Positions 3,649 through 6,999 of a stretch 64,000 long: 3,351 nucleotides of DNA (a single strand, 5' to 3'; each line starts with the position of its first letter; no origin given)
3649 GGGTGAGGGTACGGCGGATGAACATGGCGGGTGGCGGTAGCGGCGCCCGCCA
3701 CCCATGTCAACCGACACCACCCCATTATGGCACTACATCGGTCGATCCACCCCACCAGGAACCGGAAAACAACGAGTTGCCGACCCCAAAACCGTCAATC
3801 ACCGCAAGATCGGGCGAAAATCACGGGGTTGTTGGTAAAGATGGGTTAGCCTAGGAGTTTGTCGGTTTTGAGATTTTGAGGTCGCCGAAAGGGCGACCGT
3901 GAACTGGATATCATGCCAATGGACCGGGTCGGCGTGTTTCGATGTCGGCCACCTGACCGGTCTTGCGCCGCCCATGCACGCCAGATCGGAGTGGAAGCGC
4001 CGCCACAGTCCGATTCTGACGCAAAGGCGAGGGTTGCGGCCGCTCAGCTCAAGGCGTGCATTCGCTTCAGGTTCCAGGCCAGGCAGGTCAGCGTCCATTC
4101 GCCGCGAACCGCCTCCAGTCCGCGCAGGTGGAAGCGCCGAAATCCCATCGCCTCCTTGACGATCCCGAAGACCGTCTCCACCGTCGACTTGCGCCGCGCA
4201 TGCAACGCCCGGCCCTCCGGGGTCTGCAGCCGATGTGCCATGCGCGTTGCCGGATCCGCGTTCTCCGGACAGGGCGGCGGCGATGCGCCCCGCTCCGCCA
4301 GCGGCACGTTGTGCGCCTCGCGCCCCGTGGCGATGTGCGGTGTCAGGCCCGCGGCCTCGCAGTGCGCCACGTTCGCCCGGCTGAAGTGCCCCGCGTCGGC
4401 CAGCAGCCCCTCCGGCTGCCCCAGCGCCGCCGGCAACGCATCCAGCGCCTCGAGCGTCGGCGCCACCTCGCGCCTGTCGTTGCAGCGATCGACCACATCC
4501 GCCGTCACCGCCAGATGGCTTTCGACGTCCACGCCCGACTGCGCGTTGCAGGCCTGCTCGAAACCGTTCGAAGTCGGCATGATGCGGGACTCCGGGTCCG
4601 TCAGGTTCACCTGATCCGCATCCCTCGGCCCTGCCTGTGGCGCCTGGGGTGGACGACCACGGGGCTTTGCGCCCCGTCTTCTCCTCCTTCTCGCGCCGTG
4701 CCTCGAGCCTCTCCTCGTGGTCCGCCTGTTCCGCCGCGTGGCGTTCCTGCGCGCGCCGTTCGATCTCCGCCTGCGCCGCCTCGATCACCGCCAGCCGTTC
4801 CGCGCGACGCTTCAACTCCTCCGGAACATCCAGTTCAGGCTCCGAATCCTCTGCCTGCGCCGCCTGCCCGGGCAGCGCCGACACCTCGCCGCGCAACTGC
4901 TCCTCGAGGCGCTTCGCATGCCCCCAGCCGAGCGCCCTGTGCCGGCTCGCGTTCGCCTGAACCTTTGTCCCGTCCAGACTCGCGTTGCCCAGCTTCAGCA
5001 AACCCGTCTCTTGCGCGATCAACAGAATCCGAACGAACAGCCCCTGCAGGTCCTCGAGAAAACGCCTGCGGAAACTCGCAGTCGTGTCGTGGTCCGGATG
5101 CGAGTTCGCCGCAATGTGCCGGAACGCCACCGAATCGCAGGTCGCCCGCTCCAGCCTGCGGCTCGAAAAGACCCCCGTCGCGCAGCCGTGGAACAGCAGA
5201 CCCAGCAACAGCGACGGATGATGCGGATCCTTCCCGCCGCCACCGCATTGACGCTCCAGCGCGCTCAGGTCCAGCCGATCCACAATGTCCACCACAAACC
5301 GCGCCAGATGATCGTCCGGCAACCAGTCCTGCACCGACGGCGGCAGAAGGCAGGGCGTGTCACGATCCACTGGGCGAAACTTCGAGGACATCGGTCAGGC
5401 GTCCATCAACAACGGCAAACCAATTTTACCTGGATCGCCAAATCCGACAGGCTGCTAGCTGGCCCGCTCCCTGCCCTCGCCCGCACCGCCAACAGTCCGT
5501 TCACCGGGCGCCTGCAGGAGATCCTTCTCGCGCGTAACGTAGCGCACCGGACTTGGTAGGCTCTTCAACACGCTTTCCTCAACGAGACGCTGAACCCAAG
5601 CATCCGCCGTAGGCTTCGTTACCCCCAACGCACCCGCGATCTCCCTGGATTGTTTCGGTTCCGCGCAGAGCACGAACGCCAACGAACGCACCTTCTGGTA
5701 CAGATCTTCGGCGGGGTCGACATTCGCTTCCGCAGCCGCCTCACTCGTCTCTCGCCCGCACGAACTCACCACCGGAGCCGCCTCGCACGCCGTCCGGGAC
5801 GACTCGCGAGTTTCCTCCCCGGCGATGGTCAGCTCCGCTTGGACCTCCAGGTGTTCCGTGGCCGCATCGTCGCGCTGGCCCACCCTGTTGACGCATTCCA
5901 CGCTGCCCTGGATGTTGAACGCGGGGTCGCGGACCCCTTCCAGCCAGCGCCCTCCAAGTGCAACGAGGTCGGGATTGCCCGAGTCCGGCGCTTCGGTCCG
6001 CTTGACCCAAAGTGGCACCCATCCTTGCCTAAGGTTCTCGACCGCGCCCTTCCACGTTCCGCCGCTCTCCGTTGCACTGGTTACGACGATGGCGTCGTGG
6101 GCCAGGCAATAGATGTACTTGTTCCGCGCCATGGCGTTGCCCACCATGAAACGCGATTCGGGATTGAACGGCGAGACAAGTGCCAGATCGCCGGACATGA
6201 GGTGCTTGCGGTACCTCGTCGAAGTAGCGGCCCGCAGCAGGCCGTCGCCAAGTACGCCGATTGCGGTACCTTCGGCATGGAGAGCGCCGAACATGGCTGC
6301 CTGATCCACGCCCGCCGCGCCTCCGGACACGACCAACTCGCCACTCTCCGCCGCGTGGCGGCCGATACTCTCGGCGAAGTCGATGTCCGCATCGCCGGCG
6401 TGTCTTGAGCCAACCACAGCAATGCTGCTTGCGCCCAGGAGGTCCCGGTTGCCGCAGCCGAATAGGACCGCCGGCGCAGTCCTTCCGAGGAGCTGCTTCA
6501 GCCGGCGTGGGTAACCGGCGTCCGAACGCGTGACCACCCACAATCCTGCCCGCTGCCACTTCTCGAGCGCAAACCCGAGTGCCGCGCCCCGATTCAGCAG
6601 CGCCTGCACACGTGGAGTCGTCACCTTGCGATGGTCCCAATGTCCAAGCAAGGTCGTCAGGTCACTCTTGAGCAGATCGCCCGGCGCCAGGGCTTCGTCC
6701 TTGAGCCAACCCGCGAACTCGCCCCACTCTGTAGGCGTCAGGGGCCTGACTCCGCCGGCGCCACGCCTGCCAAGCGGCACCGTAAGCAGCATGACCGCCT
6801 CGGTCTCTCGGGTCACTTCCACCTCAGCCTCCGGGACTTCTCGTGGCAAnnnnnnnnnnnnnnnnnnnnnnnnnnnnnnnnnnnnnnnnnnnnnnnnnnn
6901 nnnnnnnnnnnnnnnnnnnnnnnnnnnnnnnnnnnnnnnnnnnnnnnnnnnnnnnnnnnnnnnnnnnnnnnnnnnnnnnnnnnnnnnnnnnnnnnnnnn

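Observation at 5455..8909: RecQ helicase / ComF-type PRTase + DprA-like operon beside an IS pile: a helicase-extended relative of the DprA-PRTase antiphage pair?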

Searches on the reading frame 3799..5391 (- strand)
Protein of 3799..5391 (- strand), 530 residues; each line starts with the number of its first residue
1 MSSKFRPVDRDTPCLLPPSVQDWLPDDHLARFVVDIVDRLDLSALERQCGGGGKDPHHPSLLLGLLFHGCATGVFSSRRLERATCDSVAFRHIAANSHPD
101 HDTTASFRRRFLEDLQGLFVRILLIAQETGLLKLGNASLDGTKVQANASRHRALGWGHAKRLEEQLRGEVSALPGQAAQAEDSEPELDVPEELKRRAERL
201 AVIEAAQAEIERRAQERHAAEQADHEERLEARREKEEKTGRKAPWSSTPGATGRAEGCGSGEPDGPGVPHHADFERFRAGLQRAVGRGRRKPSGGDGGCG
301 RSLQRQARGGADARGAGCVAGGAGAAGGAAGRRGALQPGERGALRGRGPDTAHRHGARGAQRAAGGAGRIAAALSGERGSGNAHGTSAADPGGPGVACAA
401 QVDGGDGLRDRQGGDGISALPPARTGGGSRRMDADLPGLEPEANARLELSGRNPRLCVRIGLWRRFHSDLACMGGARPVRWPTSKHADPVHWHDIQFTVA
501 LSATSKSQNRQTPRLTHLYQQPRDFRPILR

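Call 12: search_protein_families(library=pfam, proteins=[window:3799-5391:-], max_evalue=0.001)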
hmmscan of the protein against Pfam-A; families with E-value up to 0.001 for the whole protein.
window:3799-5391:- (530 aa): 1 family
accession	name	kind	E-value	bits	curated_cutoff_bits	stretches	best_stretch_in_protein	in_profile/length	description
PF05598.16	DUF772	-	1.1e-09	38.6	23.1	1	53-121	1-73/74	Transposase domain (DUF772)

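Call 13: search_protein_families(library=ncbifam, proteins=[window:3799-5391:-], max_evalue=0.001)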
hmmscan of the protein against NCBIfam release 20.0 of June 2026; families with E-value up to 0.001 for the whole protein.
window:3799-5391:- (530 aa): 2 families
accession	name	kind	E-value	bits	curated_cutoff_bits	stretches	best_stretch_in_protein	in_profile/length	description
NF033551.1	transpos_IS1182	equivalog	2.5e-48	165.2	270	1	9-241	3-242/488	IS1182 family transposase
NF033581.1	transpos_IS5_4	equivalog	0.00032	20.2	140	1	50-151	26-132/285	IS5 family transposase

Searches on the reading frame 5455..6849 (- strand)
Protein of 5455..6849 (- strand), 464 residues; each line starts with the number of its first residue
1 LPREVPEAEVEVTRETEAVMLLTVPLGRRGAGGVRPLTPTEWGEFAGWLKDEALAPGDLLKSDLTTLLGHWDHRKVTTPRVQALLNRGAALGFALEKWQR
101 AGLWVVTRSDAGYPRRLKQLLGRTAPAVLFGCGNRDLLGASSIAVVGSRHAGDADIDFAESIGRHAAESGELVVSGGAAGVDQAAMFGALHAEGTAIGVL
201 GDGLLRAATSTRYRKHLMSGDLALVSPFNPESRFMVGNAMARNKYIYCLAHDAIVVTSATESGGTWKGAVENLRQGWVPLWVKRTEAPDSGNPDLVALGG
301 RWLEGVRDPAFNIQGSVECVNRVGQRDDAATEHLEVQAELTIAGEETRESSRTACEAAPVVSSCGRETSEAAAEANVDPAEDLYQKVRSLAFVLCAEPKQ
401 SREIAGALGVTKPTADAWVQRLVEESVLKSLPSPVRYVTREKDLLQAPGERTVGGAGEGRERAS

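Call 6: search_protein_families(library=pfam, proteins=[window:5455-6849:-], max_evalue=0.01)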
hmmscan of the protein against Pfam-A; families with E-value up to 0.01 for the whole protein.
window:5455-6849:- (464 aa): 2 families
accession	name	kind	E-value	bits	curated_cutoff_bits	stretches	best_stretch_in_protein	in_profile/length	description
PF02481.21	DNA_processg_A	-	5.7e-38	130.7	29.6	1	98-277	2-182/212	DNA recombination-mediator protein A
PF18306.6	LDcluster4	-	4.4e-08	33.3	26.3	1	142-202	3-64/151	SLOG cluster4 family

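Call 7: search_protein_families(library=padloc, proteins=[window:5455-6849:-], max_evalue=0.01)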
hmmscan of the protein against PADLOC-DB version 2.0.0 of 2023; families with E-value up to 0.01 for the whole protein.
window:5455-6849:- (464 aa): 3 families
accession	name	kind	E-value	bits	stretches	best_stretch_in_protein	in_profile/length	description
PDLC03927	PsyrA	-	6.5e-133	441.7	1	13-439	4-396/398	-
PDLC03961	ShosA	-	2.8e-25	87.3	1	95-276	71-252/303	-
PDLC02997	ShosA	-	6.7e-09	33.4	1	95-264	87-256/327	-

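Call 13: search_protein_families(library=ncbifam, proteins=[window:5455-6849:-], max_evalue=0.001)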
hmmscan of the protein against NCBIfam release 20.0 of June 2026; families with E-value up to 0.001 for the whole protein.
window:5455-6849:- (464 aa): 3 families
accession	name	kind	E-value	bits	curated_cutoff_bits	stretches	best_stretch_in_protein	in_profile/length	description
TIGR00732.1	dprA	equivalog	2.5e-25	89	191.15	1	98-264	4-170/220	DNA-processing protein DprA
NF008007.0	PRK10736.1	equivalog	2e-19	70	495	1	99-264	68-233/374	DNA-protecting protein DprA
TIGR00725.1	TIGR00725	hypoth_equivalog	1.5e-06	27.8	106.9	1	142-201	3-62/159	TIGR00725 family protein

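Call 41: find_homologous_proteins(query=window:5458-6822:-, max_evalue=1e-10)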
Query window:5458-6822:- (455 aa): 2441 proteins with E <= 1e-10 among 8000 candidates; the best 120 are listed.
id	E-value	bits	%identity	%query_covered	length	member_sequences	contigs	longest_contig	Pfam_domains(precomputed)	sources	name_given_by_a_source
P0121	2.8e-291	984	99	98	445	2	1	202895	PF02481.22,PF18306.7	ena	-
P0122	7.0e-193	660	71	96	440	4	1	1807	PF02481.22,PF18306.7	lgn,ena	-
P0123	2.8e-192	658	71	96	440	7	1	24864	PF02481.22,PF18306.7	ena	-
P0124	2.0e-191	655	71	96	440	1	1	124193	PF02481.22,PF18306.7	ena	-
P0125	7.8e-190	650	71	96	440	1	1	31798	PF02481.22,PF18306.7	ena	-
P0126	2.0e-188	645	69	96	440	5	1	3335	PF02481.22,PF18306.7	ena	-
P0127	6.1e-188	643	68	96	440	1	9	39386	PF02481.22,PF18306.7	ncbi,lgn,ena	-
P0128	6.3e-188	643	70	96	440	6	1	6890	PF02481.22,PF18306.7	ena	-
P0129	3.4e-187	641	69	96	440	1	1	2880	PF02481.22,PF18306.7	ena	-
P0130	3.7e-184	631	69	96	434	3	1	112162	PF02481.22,PF18306.7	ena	-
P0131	2.5e-183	628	68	96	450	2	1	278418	PF02481.22,PF18306.7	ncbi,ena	-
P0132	3.0e-177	608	66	96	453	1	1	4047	PF02481.22,PF18306.7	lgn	-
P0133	5.6e-177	607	67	96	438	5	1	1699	PF02481.22,PF18306.7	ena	-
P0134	8.6e-177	607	67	96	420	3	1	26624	PF02481.22,PF18306.7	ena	-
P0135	3.9e-175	601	65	96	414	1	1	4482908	PF02481.22,PF18306.7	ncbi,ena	-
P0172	8.1e-154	531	59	94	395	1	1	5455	PF02481.22,PF18306.7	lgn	-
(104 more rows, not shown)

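Call 42: find_encoding_contigs(protein=P0121, flank=10000, max_places=4)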
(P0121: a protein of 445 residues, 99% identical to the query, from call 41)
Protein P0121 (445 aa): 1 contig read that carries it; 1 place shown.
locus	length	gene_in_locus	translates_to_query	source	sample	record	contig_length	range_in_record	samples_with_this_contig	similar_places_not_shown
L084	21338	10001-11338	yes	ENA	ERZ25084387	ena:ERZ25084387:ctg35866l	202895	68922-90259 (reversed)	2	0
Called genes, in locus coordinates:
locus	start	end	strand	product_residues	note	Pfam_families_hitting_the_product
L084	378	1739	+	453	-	PF08245:Mur_ligase_M, PF02875:Mur_ligase_C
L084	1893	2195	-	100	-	-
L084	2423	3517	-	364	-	PF01547:SBP_bac_1, PF13416:SBP_bac_8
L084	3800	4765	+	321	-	PF04055:Radical_SAM, PF06463:Mob_synth_C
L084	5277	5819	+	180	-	PF06938:DUF1285_N, PF21028:DUF1285_C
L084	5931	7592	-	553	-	PF00890:FAD_binding_2 (faint), PF01266:DAO (weak), PF13450:NAD_binding_8 (weak), PF21162:ETFQO_UQ-bd, PF05187:Fer4_ETF_QO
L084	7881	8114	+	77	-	-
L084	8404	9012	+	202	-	PF00271:Helicase_C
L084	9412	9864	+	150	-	-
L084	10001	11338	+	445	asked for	PF02481:DNA_processg_A, PF18306:LDcluster4 (weak)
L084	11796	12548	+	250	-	PF01012:ETF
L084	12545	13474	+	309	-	PF01012:ETF, PF00766:ETF_alpha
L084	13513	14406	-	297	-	-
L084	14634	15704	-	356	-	PF02729:OTCace_N, PF00185:OTCace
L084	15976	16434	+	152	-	-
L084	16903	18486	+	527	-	PF22341:GSPE_N1E, PF00437:T2SSE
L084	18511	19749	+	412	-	PF28597:T2SSF_N, PF00482:T2SSF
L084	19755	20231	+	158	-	PF07963:N_methyl, PF08334:T2SSG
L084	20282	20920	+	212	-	PF07963:N_methyl, PF12019:GspH (weak)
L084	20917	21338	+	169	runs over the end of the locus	PF07963:N_methyl (weak), PF02501:T2SSI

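Call 48: search_solved_structures(query=window:5458-6822:-, max_evalue=0.01)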
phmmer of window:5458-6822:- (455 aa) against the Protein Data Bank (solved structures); distinct sequences matched with E-value up to 0.01: 8.
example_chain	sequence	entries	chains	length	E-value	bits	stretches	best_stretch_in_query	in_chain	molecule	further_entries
3uqz_A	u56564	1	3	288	6.2e-11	45.1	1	103-255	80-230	DNA processing protein DprA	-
8zva_A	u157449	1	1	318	1.6e-07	33.9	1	86-254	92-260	DNA processing protein DprA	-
9vzo_A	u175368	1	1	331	1.7e-07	33.8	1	86-254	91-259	DprA-like antitoxin protein ShosA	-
3maj_A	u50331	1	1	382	5.7e-06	28.8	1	86-191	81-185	DNA processing chain A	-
5mll_A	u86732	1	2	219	1.8e-05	27.2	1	116-277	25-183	DNA processing chain A (DprA)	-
4ljr_A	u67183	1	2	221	1.8e-05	27.2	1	116-277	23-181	DNA processing chain A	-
4ljk_A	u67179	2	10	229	1.9e-05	27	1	116-278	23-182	DNA processing chain A (DprA)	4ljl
5zi9_A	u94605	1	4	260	0.0016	20.7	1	133-190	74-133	Cytokinin riboside 5'-monophosphate phosphoribohydrolase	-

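Call 67: predict_structure(alignment_id=A3)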
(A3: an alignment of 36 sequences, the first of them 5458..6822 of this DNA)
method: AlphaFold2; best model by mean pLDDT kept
length: 455 residues; sequences in the alignment: 36
mean_pLDDT: 75.6   pTM: 0.62
mean pLDDT of the five models: 75.6, 70.3, 67.4, 66.4, 63.5
residues with pLDDT >= 90: 175; 70-90: 160; 50-70: 33; < 50: 87
segments of 3 or more residues with pLDDT < 50: 304-368, 435-455
pLDDT, mean of each block of 10 residues (from residue 1): 89 83 77 93 92 87 91 92 88 87 87 88 89 90 92 93 89 94 94 68 85 88 61 79 92 86 92 87 93 78 42 27 24 23 27 24 44 84 88 89 88 89 86 50 31 33
secondary structure, 60 per line:
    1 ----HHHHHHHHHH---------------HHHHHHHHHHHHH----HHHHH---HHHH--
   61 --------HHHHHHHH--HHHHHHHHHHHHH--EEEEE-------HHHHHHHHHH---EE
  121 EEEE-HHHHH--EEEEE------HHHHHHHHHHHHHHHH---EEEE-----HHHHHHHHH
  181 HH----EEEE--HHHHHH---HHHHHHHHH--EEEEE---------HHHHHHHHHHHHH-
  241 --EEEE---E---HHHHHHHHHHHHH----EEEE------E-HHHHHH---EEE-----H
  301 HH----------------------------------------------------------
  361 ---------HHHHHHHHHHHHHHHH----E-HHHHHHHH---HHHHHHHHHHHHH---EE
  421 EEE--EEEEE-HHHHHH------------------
elements in order: H5-14 H30-42 H47-51 H55-58 H69-76 H79-91 E94-98 H106-115 E119-124 H126-130 E133-137 H144-159 E163-166 H172-182 E187-190 H193-198 H202-210 E213-217 H227-239 E243-246 H254-266 E271-274 H283-288 E292-294 H370-385 H392-399 H403-415 E419-423 E426-430 H432-437

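Call 71: fold_search(model_id=the predicted structure, library=pdb)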
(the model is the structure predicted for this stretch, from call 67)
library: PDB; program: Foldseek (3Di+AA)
matches with E <= 10: 1517; with E <= 0.001: 40
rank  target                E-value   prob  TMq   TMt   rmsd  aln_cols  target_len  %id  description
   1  3maj                  4.6e-16  1.00  0.51  0.65  18.8       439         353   16  Crystal structure of putative DNA processing protein DprA from Rhodopseudomonas palustris CGA009 (released 2010-05-12)
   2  8zva                  1.2e-14  1.00  0.47  0.66   5.3       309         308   18  structure of ShosA from E.coli APEC O1 (released 2025-04-09)
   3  3uqz_C                1.5e-14  1.00  0.53  0.82   4.0       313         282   20  X-ray structure of DNA processing protein A (DprA) from Streptococcus pneumoniae (released 2012-08-29)
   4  3uqz_A                3.3e-14  1.00  0.52  0.80   3.9       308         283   20  X-ray structure of DNA processing protein A (DprA) from Streptococcus pneumoniae (released 2012-08-29)
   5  3uqz_B                7.5e-14  1.00  0.52  0.81   3.9       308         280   20  X-ray structure of DNA processing protein A (DprA) from Streptococcus pneumoniae (released 2012-08-29)
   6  5mll_A                5.2e-11  1.00  0.40  0.79   3.2       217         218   21  Structure of HpDprA at 1.9 Angstroms resolution (released 2017-12-20)
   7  4ljl_A                5.2e-11  1.00  0.39  0.76   3.3       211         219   21  Structural insights into the unique single-stranded DNA binding mode of DNA processing protein A from Helicobacter pyl (released 2014-01-01)
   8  4ljk_B                6.5e-11  1.00  0.38  0.76   3.4       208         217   22  Structural insights into the unique single-stranded DNA binding mode of DNA processing protein A from Helicobacter pyl (released 2014-01-01)
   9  4ljk_G                7.3e-11  1.00  0.40  0.80   3.4       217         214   22  Structural insights into the unique single-stranded DNA binding mode of DNA processing protein A from Helicobacter pyl (released 2014-01-01)
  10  4ljr_A                8.1e-11  1.00  0.40  0.80   3.4       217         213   22  Structural insights into the unique single-stranded DNA binding mode of DNA processing protein A from Helicobacter pyl (released 2014-01-01)
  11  5mll_B                1.0e-10  1.00  0.40  0.79   3.2       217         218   21  Structure of HpDprA at 1.9 Angstroms resolution (released 2017-12-20)
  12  4ljk_D                1.7e-10  1.00  0.39  0.79   3.4       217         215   21  Structural insights into the unique single-stranded DNA binding mode of DNA processing protein A from Helicobacter pyl (released 2014-01-01)
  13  4ljk_A                1.7e-10  1.00  0.38  0.77   3.5       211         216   21  Structural insights into the unique single-stranded DNA binding mode of DNA processing protein A from Helicobacter pyl (released 2014-01-01)
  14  4ljk_F                5.7e-10  1.00  0.40  0.77   3.5       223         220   21  Structural insights into the unique single-stranded DNA binding mode of DNA processing protein A from Helicobacter pyl (released 2014-01-01)
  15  2iz5_C                2.1e-05  1.00  0.26  0.68   4.3       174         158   19  FUNCTION AND STRUCTURE OF THE MOLYBDENUM COFACTOR CARRIER PROTEIN MCP FROM CHLAMYDOMONAS REINHARDTII (released 2006-07-26)
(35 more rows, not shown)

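Call 72: list_cluster_members(proteins=[P0121, P0122, P0123, P0124, P0126, P0127, P0128, P0129])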
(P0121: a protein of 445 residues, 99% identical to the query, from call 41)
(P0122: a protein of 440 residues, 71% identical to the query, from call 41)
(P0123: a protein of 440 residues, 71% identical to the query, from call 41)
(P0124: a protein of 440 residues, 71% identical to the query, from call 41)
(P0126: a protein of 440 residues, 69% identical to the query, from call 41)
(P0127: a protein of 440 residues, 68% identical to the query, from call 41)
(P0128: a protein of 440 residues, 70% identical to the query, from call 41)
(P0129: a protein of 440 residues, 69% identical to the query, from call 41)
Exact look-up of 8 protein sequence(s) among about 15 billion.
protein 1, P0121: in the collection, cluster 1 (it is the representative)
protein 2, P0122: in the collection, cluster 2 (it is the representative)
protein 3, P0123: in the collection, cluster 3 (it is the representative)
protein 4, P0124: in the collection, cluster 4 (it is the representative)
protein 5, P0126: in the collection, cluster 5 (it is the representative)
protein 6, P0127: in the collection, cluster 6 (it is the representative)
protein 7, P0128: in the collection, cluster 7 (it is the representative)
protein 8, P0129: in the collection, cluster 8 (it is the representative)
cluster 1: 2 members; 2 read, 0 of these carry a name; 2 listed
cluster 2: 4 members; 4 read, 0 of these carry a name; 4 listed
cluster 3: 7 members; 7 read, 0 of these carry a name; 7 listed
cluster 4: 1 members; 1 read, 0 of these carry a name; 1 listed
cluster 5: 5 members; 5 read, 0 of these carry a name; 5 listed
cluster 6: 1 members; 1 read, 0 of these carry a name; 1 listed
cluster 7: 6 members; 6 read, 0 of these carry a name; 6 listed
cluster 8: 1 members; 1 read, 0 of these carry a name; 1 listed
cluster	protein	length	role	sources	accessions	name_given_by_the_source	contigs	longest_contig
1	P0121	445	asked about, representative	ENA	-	-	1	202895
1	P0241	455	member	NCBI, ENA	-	-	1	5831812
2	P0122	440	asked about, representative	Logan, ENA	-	-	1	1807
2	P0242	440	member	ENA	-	-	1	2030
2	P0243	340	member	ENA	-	-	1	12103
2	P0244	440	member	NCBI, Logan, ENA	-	-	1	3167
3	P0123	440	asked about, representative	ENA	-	-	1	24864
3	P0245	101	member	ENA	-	-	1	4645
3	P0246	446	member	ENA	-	-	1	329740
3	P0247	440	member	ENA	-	-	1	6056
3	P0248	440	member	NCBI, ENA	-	-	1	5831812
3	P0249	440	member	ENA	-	-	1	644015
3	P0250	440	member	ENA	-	-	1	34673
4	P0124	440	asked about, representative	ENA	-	-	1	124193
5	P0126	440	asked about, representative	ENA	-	-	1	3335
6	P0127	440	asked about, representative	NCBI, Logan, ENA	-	-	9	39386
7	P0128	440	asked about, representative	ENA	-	-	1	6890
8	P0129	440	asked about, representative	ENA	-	-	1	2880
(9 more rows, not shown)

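Call 73: find_encoding_contigs(protein=P0241, flank=2000, max_places=3)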
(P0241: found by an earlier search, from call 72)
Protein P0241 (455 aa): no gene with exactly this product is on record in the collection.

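Call 74: find_encoding_contigs(protein=P0248, flank=10000, max_places=3)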
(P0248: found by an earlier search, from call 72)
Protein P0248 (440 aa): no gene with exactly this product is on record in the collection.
